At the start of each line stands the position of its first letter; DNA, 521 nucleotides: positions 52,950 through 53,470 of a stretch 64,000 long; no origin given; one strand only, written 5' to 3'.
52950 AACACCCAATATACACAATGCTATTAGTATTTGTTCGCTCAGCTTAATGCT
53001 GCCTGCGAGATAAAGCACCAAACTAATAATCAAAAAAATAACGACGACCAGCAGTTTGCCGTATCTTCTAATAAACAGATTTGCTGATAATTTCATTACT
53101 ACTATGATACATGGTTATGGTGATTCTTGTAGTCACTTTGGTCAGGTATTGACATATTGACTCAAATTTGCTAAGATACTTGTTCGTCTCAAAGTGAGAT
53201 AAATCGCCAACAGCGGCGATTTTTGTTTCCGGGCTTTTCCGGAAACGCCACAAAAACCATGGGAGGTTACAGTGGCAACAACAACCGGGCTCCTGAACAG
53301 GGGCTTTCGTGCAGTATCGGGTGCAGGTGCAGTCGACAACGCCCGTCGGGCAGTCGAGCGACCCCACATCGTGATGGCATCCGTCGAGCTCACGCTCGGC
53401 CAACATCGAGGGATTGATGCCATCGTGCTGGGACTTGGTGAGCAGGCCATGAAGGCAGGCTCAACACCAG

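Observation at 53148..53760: Cassette E: perfect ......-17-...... promoter followed by a terminator-like leader hairpin (possible attenuator) before a 141-aa GC-rich gene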

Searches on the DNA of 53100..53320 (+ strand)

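Call 12: search_rna_families(source=window, start=53100, end=53320, threshold=evalue, max_evalue=10, show_alignments=2)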
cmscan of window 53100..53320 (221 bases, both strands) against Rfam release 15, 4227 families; matches with E-value up to 10: 5.
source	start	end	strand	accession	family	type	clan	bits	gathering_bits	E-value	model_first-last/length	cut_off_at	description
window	53195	53279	-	RF01408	sraL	Gene; sRNA;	-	15.8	39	0.14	1-142/142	no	sraL Hfq binding RNA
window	53161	53222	-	RF02719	sca_ncR20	Gene; snRNA; snoRNA; scaRNA;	-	15.6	127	5.4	1-104/104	no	Small Cajal body specific RNA ncR20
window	53134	53196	-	RF00349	snoR11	Gene; snRNA; snoRNA; CD-box;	-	15.5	50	5.2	1-90/90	no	Small nucleolar RNA R11/Z151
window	53213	53260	-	RF03590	mir-2009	Gene; miRNA;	-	12.4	90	8.6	1-83/83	no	mir-2009 microRNA precursor family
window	53134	53221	-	RF01089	PK-repBA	Cis-reg;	-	11.8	45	3.5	1-124/124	no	Pseudoknot of the regulatory region of the repBA gene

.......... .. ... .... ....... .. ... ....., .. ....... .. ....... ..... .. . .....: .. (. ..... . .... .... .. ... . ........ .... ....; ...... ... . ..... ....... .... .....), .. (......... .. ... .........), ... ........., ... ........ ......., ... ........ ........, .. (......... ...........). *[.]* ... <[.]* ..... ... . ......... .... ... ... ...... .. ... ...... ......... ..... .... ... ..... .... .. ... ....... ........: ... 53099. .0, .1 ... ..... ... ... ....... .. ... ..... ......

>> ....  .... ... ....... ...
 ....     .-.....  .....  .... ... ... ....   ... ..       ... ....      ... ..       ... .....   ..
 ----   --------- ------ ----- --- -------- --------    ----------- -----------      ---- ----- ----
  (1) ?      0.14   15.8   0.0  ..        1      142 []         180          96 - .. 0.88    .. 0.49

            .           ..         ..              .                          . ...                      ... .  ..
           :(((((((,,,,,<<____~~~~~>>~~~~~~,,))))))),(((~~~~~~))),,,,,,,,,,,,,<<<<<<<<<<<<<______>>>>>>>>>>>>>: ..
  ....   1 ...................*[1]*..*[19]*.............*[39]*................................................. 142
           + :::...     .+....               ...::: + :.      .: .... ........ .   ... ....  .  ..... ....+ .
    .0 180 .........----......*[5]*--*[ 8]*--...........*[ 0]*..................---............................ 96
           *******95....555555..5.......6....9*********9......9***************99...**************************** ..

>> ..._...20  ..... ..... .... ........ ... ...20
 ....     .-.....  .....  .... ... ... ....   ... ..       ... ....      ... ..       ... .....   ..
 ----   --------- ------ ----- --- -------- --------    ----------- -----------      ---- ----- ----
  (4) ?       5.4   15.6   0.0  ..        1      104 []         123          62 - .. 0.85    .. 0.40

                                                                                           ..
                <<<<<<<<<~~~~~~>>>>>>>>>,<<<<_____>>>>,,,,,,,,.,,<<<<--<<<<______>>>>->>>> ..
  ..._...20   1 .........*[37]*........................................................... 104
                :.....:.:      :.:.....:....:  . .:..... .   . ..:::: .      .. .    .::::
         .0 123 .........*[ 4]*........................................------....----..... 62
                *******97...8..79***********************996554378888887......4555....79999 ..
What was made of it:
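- On Switching attenuator / riboswitch: The best hit at E<=10 is sraL on the opposite strand, 15.8 bits against a 39-bit cutoff (call 12).
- On ANTAR-regulated leader: There is no Rfam match (call 12).
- There is no Rfam hit even at E<=10 (call 12).
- Tried and rejected: At E<=10 on 53100-53320 it found only noise (call 12).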

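Call 60: build_rna_model(alignment_id=A5, structure=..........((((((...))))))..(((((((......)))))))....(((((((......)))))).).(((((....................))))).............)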
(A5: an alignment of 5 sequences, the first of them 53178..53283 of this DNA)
Model R1 built from alignment A5 (5 sequences, 116 columns); structure: as given.
model positions 106; base pairs 25; branch points 3; effective number of sequences 1.44; information 0.589 bits per position. Calibrated on 0.2 Mb of random sequence (short: E-values are rough).
structure used (alignment columns):
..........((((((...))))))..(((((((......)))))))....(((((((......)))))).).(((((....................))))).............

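Call 61: search_with_rna_model(model_id=R1, sources=[window, L002, L003, L004, L005, L006, L007, L008], max_evalue=10, make_alignment=true, show_alignments=0)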
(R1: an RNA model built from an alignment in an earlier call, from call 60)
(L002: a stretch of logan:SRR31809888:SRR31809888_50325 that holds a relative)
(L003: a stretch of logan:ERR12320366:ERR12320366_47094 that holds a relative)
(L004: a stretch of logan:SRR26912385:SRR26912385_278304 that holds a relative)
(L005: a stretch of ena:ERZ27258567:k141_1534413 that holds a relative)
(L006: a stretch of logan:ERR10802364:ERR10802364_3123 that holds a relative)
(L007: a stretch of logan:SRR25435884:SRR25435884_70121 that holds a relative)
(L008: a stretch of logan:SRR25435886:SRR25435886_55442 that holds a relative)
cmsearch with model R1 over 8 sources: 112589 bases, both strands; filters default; matches with E-value up to 10: 10.
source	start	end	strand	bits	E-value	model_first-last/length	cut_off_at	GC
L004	2133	2238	+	126.9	2.9e-28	1-106/106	no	0.48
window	53177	53283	+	122.5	3.2e-27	1-106/106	no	0.47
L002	3906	4012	+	115.5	1.5e-25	1-106/106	no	0.47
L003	3907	4012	+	114.9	2.1e-25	1-106/106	no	0.48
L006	4902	5006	+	80.7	3.2e-17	1-106/106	no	0.48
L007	4902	5006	+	80.7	3.2e-17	1-106/106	no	0.48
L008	2302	2406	+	80.7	3.2e-17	1-106/106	no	0.48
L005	1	50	+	35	2.7e-06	58-106/106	5'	0.52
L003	3880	3983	-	12.4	0.68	1-106/106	no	0.42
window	3406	3518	+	10.2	2.4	1-106/106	no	0.37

Alignment A6: 10 matches aligned to the model, 131 columns, each read 5' to 3' on its own strand. Consensus structure (alignment columns), stored with it:
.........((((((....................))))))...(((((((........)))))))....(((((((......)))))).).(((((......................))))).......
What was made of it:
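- Tried and rejected: The only extra hit was a non-significant one at cassette A's ribosome-binding region, 10.2 bits and E = 2.4 (call 61).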

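Call 62: search_with_rna_model(model_id=R1, sources=[window, L002, L003, L004, L006], max_evalue=0.0001, make_alignment=true, show_alignments=0)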
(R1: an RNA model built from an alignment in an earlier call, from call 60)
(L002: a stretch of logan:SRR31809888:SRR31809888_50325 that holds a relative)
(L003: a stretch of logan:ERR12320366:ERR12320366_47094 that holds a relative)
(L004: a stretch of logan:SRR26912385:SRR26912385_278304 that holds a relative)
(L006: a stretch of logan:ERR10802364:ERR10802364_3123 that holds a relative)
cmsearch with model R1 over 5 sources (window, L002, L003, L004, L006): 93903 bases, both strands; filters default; matches with E-value up to 0.0001: 5.
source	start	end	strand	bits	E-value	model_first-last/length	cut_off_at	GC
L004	2133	2238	+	126.9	2.4e-28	1-106/106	no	0.48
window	53177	53283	+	122.5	2.6e-27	1-106/106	no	0.47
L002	3906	4012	+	115.5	1.3e-25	1-106/106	no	0.47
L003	3907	4012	+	114.9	1.8e-25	1-106/106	no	0.48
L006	4902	5006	+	80.7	2.7e-17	1-106/106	no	0.48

Alignment A7: 5 matches aligned to the model, 110 columns, each read 5' to 3' on its own strand. Consensus structure (alignment columns), stored with it:
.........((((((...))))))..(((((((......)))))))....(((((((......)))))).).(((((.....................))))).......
